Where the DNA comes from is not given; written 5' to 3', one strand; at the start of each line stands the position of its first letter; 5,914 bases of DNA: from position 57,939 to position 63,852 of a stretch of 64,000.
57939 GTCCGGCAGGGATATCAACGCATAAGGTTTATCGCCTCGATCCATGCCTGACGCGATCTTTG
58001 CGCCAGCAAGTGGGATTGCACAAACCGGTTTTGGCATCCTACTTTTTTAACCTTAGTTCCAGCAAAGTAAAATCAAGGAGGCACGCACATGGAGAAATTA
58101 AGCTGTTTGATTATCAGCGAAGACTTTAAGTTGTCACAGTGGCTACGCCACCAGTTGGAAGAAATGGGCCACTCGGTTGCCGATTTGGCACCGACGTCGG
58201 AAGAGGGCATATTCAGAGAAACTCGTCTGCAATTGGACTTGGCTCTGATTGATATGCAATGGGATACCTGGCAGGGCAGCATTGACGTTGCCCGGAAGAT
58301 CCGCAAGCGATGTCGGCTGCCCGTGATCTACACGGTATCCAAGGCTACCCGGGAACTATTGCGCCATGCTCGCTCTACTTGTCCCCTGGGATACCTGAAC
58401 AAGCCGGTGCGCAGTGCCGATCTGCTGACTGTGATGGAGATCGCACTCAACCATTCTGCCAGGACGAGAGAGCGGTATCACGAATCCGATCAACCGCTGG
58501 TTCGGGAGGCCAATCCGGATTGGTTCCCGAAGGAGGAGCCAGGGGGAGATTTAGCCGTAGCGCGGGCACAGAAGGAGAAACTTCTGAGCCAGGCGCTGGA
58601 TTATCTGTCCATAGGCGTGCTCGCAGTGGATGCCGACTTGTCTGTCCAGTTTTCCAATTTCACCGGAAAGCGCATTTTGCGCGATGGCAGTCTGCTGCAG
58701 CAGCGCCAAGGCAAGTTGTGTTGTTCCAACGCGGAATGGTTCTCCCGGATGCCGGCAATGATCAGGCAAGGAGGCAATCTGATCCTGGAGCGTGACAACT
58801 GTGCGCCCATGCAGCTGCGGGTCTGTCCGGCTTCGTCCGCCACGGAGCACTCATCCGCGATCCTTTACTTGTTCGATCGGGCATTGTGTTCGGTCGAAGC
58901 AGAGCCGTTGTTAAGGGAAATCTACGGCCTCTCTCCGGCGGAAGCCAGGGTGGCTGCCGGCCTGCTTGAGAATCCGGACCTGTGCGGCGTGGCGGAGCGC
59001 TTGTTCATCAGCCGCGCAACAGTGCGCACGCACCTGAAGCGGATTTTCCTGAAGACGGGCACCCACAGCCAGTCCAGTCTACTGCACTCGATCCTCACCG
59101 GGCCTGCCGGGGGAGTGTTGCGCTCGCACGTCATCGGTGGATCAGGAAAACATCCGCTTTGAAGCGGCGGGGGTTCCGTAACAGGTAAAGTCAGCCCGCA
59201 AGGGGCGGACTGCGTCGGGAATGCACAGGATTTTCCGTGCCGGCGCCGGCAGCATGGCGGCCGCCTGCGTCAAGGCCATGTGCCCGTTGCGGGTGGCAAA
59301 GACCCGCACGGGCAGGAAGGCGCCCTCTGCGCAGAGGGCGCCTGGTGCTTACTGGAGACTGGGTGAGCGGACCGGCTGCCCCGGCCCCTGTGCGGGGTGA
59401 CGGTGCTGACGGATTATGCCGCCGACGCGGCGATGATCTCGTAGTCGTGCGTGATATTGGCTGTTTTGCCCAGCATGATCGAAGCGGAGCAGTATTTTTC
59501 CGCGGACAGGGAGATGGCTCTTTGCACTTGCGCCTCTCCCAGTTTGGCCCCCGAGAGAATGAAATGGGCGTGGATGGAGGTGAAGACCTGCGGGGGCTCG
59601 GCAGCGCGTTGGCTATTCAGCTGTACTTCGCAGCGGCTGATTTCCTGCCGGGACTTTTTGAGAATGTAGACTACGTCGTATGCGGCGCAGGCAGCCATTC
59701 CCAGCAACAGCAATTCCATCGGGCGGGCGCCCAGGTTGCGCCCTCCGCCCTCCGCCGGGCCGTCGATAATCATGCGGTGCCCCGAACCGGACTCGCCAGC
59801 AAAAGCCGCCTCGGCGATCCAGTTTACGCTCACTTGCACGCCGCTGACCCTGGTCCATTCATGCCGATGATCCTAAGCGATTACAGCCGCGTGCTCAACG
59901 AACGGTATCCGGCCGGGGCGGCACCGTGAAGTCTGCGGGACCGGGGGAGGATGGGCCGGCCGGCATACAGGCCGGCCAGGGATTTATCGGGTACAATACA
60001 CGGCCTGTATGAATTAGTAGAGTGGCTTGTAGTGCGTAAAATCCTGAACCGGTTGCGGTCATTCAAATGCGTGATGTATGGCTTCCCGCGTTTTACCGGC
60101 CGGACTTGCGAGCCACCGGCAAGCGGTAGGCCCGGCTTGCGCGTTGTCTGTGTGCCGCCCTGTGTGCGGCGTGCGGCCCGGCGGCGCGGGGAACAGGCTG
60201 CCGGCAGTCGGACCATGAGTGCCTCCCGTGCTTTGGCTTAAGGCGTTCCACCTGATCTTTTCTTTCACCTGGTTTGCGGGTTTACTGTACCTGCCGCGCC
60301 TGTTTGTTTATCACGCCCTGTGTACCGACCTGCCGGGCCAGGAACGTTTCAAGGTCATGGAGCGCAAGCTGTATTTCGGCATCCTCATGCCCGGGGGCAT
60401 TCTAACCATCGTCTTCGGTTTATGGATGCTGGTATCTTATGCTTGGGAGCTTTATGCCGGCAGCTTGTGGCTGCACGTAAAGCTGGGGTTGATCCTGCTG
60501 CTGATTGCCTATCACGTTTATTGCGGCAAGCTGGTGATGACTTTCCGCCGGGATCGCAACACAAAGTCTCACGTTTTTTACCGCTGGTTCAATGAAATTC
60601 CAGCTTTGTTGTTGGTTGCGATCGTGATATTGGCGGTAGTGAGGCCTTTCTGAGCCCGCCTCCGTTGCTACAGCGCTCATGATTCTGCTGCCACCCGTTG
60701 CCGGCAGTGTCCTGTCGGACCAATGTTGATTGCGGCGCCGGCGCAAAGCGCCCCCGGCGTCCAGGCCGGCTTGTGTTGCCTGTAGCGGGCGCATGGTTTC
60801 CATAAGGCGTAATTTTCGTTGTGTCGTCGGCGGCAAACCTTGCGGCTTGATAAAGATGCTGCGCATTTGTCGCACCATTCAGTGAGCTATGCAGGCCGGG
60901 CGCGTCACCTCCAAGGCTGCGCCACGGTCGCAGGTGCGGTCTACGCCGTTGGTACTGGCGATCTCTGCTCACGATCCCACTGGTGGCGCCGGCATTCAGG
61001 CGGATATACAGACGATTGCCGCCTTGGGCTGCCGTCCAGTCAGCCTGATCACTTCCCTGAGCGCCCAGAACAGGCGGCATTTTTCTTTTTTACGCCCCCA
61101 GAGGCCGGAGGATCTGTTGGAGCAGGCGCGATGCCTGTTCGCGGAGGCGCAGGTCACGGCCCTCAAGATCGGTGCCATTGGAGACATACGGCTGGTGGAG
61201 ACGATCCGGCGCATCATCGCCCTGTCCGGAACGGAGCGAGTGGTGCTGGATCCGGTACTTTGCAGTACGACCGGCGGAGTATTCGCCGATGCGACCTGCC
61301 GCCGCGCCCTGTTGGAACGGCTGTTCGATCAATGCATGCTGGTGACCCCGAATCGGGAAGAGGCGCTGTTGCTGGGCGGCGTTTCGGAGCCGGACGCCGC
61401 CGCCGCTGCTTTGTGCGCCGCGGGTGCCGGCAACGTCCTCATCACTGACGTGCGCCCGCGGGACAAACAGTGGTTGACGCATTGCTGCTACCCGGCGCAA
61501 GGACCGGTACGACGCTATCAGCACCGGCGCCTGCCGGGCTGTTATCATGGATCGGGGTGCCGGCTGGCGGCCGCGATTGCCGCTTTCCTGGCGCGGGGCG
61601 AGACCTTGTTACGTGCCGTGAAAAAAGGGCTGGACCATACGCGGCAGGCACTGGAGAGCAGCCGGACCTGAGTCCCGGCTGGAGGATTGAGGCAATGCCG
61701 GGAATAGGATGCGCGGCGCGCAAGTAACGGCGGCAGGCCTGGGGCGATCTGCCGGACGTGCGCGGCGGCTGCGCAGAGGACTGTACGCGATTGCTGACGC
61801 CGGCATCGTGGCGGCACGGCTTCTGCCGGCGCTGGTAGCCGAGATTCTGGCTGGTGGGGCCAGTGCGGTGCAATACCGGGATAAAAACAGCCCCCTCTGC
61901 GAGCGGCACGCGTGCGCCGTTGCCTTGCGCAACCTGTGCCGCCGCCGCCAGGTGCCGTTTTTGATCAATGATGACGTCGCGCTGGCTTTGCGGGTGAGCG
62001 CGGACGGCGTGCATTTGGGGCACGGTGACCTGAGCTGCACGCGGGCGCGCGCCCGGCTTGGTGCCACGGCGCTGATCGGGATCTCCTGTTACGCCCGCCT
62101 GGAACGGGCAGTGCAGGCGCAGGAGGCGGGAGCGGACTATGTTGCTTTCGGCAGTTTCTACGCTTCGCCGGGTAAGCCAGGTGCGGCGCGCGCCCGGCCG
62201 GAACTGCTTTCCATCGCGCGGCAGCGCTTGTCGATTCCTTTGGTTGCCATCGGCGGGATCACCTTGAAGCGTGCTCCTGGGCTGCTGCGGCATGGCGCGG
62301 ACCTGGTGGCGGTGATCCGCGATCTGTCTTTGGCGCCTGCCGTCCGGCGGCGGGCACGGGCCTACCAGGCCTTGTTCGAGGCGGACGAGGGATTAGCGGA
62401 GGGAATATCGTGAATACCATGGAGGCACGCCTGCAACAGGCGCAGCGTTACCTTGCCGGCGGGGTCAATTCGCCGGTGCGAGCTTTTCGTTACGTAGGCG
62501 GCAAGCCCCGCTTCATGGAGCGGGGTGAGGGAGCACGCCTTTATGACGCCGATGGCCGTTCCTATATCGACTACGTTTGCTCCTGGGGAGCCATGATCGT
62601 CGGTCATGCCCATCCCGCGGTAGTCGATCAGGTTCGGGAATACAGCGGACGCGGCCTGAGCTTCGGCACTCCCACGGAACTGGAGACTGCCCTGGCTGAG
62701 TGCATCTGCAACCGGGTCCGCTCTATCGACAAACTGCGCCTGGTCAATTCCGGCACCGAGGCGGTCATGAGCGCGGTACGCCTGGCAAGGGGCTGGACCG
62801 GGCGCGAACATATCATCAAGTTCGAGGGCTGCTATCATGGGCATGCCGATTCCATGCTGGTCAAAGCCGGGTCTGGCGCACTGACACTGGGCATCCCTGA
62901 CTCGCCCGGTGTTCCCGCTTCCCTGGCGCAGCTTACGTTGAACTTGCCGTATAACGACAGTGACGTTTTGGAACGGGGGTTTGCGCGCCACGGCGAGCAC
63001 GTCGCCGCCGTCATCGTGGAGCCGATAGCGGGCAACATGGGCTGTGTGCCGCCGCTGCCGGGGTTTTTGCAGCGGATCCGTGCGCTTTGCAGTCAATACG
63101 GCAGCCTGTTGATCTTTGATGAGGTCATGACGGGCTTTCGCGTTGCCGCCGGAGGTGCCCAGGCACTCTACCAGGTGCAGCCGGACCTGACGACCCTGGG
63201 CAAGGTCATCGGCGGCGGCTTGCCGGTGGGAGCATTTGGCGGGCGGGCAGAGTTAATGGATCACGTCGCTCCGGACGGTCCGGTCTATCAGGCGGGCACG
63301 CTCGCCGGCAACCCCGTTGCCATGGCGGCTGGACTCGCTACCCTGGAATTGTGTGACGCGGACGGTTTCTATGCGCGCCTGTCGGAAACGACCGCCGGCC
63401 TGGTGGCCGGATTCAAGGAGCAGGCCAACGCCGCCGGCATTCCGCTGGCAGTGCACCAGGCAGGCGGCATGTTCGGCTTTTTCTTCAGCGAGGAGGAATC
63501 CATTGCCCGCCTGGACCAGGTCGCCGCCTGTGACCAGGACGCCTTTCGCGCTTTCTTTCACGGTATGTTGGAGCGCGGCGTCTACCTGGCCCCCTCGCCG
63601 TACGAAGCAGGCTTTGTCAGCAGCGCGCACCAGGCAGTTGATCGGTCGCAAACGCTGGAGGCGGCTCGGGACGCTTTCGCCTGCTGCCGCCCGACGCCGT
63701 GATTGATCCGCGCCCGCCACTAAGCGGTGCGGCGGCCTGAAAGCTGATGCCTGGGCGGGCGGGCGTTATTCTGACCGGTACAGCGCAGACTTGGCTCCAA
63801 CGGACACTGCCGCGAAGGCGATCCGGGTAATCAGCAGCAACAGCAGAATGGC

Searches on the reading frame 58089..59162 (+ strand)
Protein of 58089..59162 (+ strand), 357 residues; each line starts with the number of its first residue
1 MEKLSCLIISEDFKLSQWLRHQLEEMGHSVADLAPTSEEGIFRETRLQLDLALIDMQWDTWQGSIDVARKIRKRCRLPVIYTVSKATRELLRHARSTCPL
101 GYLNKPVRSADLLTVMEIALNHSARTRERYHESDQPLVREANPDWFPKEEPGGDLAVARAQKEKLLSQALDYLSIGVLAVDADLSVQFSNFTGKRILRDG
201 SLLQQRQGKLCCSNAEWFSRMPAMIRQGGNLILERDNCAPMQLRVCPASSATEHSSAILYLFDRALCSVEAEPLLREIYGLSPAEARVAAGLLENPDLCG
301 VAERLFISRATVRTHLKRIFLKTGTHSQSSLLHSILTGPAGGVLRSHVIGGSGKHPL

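Call 86: search_protein_families(library=pfam, proteins=[window:58089-59162:+], max_evalue=0.00001)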
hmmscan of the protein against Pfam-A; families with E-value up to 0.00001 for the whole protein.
window:58089-59162:+ (357 aa): 2 families
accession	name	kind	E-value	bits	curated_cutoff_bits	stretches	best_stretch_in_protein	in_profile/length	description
PF00072.30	Response_reg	-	1.6e-06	28.7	30.2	1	7-115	2-109/111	Response regulator receiver domain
PF00196.25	GerE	-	5.9e-06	26.3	23.5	1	281-333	3-55/57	Bacterial regulatory proteins, luxR family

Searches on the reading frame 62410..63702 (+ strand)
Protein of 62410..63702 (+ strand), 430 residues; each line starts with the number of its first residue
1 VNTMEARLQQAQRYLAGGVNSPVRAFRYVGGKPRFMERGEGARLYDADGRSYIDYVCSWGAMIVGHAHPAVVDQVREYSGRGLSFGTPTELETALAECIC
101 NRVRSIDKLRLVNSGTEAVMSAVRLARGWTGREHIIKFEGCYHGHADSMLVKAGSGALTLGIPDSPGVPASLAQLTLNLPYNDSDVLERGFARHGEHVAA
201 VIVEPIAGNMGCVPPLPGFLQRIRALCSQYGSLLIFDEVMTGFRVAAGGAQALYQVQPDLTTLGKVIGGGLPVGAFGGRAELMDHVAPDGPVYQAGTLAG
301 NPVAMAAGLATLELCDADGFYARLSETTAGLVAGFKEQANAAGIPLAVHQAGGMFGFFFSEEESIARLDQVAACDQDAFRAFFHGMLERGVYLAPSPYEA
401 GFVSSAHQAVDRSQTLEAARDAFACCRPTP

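Call 86: search_protein_families(library=pfam, proteins=[window:62410-63702:+], max_evalue=0.00001)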
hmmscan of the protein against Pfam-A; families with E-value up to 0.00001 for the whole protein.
window:62410-63702:+ (430 aa): 1 family
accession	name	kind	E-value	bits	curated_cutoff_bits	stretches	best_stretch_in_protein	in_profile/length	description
PF00202.27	Aminotran_3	-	9.4e-76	255.5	30.5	1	34-394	11-372/403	Aminotransferase class-III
